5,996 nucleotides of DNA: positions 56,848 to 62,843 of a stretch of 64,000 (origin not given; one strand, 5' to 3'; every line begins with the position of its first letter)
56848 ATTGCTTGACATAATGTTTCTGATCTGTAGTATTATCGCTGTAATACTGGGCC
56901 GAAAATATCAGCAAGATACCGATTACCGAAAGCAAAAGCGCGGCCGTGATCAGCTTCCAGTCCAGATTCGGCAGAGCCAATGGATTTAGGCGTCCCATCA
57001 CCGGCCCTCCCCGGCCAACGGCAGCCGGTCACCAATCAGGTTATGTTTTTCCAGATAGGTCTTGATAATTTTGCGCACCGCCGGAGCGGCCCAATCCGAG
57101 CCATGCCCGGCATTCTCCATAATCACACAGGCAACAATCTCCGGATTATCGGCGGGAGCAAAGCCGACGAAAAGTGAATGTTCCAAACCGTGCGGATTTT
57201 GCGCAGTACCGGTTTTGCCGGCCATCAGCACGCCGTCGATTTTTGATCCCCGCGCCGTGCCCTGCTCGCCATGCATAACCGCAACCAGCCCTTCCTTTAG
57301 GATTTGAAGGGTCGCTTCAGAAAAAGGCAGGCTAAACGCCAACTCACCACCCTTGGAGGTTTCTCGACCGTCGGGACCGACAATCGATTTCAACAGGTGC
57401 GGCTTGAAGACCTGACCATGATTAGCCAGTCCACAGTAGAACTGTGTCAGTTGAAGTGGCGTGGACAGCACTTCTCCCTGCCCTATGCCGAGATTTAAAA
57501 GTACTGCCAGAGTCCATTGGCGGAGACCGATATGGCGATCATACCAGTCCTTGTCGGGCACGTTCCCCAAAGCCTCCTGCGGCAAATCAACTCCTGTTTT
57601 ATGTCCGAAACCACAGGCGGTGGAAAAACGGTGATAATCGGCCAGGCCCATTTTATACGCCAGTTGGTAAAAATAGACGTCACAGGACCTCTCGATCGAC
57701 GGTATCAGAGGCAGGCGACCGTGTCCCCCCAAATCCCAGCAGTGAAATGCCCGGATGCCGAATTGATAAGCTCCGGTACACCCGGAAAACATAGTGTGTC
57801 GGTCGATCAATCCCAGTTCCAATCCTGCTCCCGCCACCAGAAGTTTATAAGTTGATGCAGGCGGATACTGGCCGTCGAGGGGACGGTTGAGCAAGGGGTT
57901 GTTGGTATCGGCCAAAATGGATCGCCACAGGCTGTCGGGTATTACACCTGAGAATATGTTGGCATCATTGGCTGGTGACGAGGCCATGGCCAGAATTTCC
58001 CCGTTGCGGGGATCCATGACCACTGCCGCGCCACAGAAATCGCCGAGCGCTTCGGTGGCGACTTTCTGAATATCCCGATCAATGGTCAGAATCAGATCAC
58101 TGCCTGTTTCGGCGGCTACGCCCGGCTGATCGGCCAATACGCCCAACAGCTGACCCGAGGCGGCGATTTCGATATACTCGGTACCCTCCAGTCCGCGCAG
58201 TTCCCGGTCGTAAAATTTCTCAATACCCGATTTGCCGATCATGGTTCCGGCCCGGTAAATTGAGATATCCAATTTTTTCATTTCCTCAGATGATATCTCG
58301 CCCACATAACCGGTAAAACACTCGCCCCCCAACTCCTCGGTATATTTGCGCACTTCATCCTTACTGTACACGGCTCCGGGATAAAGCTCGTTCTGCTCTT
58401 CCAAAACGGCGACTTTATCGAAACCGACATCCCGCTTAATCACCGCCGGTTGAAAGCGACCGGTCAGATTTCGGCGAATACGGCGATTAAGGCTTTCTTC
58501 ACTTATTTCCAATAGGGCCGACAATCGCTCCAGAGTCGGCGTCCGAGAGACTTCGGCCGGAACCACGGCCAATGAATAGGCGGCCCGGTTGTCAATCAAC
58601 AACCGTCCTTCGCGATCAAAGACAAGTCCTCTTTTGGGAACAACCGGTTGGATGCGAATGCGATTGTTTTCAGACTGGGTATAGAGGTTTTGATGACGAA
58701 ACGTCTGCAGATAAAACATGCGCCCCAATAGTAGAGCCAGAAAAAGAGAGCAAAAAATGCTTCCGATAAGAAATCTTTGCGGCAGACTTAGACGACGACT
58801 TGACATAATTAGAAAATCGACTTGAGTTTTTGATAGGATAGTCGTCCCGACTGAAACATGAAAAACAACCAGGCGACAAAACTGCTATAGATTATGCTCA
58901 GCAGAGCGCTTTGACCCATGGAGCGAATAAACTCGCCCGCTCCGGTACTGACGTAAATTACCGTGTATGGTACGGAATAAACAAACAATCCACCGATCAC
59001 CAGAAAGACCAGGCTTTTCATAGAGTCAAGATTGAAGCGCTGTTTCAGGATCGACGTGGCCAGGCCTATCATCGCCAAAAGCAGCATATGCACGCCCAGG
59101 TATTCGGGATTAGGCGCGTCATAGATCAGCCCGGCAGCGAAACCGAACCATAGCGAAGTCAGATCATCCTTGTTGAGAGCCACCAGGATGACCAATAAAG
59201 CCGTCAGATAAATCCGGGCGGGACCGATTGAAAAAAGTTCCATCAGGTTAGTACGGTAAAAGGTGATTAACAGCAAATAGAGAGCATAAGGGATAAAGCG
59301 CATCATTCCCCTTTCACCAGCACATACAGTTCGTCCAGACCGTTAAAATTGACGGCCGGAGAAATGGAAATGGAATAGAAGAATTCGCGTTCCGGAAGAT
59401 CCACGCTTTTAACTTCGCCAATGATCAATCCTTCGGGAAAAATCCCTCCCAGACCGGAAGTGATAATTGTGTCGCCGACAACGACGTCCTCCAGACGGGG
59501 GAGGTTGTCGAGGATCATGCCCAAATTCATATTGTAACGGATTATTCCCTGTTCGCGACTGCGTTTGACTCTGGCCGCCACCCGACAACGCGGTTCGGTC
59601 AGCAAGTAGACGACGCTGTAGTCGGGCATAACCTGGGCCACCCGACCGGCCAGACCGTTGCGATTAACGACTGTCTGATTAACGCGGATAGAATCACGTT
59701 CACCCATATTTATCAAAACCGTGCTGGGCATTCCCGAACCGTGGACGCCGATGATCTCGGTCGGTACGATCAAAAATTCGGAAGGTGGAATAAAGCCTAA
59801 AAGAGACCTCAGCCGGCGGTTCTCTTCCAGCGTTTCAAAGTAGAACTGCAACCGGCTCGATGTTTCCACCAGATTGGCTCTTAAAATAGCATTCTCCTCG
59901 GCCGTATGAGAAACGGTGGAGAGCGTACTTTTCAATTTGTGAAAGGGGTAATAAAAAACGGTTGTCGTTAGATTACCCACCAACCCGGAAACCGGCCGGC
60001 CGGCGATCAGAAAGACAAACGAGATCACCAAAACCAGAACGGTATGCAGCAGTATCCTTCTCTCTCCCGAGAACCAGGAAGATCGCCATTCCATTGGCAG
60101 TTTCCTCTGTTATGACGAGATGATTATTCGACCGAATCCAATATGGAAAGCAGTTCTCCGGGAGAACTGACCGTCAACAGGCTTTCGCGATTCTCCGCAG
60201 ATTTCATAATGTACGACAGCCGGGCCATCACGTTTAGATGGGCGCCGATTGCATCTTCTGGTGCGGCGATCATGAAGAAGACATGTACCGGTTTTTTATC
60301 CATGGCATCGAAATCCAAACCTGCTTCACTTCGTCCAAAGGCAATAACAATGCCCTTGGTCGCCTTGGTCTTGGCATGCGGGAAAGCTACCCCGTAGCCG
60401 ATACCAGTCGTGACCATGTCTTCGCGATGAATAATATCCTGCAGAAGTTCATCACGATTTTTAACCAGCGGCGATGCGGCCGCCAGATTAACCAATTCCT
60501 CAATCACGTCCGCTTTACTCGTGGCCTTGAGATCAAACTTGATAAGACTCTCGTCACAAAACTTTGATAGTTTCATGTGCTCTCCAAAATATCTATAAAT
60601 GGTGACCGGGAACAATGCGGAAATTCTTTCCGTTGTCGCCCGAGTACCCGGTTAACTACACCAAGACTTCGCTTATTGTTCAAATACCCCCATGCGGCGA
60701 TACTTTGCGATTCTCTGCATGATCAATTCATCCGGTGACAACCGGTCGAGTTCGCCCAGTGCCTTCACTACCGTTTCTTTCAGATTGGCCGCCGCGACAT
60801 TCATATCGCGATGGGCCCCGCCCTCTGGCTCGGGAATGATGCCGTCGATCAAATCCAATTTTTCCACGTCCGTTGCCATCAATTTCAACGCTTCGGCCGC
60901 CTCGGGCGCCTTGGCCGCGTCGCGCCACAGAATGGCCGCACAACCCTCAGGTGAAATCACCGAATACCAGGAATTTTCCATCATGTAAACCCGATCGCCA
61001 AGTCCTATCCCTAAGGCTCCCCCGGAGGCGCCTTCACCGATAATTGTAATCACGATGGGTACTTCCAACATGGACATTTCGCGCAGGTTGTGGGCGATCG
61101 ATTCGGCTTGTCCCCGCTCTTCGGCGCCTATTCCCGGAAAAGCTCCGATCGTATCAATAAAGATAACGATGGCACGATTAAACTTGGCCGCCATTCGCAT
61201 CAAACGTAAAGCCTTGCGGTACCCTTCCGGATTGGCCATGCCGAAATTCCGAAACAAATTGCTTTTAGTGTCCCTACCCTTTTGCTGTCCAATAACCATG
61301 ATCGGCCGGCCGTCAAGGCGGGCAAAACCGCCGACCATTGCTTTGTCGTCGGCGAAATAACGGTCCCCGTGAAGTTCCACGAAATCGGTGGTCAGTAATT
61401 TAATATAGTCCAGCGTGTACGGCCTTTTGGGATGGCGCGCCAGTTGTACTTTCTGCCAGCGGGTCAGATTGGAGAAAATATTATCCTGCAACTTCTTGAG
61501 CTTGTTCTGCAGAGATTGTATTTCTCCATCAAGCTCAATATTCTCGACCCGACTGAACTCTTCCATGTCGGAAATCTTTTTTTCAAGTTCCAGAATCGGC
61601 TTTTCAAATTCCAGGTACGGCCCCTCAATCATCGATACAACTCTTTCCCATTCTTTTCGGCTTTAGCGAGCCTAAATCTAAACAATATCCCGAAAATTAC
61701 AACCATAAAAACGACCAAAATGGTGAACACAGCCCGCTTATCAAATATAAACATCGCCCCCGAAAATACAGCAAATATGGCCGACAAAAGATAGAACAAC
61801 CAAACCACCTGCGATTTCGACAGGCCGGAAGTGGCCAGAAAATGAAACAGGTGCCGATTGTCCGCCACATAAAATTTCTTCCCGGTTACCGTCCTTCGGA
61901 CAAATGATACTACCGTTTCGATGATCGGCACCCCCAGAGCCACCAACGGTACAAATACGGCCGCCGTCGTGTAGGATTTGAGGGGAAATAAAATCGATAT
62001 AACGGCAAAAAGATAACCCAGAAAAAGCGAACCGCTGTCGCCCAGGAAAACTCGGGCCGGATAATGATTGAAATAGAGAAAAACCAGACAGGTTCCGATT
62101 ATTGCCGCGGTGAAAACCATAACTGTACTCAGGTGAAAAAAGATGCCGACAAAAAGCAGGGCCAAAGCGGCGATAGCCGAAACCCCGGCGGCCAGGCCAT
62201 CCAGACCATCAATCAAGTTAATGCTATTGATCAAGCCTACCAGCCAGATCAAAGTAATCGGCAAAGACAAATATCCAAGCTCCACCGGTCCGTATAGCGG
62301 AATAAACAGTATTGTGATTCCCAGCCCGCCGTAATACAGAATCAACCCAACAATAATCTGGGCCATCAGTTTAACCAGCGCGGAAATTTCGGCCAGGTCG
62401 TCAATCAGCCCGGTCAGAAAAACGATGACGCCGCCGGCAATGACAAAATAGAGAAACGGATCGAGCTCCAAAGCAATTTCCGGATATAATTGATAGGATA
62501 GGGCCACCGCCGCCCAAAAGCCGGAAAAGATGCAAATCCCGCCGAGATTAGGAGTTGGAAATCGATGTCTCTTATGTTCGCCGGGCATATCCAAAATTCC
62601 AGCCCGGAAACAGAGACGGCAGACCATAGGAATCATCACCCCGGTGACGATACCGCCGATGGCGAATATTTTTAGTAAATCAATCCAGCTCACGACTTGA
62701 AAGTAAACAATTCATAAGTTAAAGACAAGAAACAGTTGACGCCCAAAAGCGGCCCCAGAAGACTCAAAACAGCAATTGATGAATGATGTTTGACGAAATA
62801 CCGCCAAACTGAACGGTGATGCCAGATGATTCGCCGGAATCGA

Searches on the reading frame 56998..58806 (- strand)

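Call 32: search_protein_families(library=pfam, proteins=[window:56998-58806:-], max_evalue=0.0001)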
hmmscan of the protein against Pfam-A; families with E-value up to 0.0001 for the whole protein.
window:56998-58806:- (602 aa): 2 families
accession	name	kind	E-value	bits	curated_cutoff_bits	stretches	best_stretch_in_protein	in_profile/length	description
PF00905.27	Transpeptidase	-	5.8e-58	196.9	22.1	1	259-582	1-299/299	Penicillin binding protein transpeptidase domain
PF03717.20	PBP_dimer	-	1.4e-34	120.5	24.4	1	56-222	3-177/180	Penicillin-binding Protein dimerisation domain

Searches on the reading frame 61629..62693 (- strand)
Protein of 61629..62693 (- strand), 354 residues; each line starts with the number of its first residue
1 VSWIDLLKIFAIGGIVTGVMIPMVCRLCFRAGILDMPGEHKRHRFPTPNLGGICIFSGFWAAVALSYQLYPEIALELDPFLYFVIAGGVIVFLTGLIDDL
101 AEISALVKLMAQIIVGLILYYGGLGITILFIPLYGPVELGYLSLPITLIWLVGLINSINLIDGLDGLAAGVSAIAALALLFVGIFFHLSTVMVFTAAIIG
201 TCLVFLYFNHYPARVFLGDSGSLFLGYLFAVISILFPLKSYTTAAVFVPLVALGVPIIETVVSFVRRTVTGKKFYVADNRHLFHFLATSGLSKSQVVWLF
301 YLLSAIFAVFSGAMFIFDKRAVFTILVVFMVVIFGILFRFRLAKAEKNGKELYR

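Call 32: search_protein_families(library=pfam, proteins=[window:61629-62693:-], max_evalue=0.0001)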
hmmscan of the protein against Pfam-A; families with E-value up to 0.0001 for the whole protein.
window:61629-62693:- (354 aa): 1 family
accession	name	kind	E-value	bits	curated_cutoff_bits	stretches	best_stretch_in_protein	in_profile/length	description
PF00953.26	Glycos_transf_4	-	1.5e-36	126.2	27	1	84-235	4-158/160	Glycosyl transferase family 4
